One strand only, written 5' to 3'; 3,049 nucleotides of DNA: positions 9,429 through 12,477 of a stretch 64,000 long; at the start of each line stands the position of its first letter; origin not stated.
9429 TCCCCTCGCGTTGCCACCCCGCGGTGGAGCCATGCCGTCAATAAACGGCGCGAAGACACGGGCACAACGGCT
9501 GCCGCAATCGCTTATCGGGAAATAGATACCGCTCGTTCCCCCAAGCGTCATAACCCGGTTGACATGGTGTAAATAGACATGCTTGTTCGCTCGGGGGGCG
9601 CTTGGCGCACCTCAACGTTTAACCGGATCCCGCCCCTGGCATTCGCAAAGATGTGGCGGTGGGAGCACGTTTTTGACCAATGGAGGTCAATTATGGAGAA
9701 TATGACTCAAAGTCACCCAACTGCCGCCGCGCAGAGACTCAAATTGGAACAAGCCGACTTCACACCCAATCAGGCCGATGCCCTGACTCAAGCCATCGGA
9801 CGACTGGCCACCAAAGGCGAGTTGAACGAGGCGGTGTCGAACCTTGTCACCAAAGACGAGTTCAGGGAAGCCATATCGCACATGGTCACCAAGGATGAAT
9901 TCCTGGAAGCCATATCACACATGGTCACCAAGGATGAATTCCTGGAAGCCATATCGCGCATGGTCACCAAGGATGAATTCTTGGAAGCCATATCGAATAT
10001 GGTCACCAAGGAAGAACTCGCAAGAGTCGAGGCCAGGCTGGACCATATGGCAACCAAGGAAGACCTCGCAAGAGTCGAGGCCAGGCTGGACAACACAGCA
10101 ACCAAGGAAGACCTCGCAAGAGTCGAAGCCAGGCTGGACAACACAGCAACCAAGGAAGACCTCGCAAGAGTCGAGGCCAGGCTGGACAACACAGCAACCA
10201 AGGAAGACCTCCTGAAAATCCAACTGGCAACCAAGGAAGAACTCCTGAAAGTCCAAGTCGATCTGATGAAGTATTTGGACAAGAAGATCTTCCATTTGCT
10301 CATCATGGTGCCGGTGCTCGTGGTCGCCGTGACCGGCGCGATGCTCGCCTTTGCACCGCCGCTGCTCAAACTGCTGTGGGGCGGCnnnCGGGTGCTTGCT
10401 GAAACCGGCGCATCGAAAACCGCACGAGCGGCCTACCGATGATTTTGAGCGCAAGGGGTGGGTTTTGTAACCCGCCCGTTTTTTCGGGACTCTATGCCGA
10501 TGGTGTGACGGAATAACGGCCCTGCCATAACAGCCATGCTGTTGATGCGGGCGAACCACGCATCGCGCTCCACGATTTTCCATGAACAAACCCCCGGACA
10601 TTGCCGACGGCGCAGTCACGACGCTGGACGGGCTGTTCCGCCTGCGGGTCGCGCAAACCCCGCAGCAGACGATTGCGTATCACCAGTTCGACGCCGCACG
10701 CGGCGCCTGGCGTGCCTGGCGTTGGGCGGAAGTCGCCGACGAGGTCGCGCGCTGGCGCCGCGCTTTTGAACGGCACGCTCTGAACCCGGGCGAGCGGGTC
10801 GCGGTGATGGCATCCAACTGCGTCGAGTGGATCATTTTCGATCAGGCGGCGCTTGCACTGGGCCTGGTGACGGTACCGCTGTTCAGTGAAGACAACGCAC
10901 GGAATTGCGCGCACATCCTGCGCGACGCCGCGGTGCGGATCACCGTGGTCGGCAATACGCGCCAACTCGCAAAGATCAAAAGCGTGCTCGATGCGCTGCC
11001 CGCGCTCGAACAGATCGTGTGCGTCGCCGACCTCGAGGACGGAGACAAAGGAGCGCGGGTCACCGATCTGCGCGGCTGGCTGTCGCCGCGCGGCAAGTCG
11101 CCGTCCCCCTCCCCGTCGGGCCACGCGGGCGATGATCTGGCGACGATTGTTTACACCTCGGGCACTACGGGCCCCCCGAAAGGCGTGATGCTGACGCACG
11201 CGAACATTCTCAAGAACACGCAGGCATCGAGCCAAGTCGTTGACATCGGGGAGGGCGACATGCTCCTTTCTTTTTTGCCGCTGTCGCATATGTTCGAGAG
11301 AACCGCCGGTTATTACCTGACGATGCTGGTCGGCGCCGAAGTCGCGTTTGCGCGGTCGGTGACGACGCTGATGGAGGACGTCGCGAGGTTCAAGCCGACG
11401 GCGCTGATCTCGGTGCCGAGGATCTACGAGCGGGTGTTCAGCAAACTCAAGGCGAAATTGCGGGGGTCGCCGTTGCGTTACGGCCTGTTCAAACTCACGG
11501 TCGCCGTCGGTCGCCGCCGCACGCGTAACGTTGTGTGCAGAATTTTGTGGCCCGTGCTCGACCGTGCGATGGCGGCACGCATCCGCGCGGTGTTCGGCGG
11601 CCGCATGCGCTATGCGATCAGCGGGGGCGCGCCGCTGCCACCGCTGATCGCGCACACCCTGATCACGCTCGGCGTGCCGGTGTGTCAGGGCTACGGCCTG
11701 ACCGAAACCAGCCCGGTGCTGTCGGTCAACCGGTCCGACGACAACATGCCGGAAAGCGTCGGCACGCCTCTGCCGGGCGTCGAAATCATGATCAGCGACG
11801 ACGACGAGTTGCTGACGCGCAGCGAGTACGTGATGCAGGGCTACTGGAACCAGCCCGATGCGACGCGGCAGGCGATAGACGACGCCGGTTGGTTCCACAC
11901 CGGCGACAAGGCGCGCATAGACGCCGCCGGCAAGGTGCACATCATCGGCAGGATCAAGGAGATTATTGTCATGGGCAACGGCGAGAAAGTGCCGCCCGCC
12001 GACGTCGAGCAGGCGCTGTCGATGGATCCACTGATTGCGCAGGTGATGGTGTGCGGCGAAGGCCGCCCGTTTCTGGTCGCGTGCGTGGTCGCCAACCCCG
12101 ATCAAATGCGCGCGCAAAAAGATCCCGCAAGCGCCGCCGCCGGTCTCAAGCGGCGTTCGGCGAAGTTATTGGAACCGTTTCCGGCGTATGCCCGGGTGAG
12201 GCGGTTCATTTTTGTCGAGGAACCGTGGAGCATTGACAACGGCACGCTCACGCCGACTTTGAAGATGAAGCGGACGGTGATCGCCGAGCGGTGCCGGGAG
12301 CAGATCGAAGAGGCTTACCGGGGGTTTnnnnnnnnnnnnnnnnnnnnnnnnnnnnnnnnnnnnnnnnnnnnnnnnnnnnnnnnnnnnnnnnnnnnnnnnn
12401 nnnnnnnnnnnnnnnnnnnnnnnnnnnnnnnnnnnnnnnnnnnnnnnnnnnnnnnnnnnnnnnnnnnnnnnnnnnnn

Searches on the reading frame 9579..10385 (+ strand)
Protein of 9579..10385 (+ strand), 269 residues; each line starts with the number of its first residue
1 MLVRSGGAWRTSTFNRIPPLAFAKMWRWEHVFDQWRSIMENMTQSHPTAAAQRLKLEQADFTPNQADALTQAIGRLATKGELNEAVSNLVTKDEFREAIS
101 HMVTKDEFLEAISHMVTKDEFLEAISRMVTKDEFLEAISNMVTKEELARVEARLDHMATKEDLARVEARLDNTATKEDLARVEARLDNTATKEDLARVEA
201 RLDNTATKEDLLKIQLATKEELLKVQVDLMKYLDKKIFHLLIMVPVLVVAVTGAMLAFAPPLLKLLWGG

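Call 62: search_protein_families(library=pfam, proteins=[window:9579-10385:+], max_evalue=0.0001)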
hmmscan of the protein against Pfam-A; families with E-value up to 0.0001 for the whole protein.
window:9579-10385:+ (269 aa): 1 family
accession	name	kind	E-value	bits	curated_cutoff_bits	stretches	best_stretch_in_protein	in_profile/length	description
PF10779.14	XhlA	-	5.4e-05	23.7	34.7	0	176-215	3-45/67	Haemolysin XhlA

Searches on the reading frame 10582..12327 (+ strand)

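Call 68: search_protein_families(library=pfam, proteins=[window:10582-12327:+], max_evalue=0.00001)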
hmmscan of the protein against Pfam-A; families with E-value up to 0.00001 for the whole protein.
window:10582-12327:+ (582 aa): 2 families
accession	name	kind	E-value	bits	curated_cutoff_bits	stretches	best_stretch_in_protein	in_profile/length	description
PF00501.34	AMP-binding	-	1.2e-74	251.9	29.9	1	22-422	4-384/384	AMP-binding enzyme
PF23562.2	AMP-binding_C_3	-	9.1e-11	42.6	20.8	1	460-581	2-122/124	AMP-binding enzyme C-terminal domain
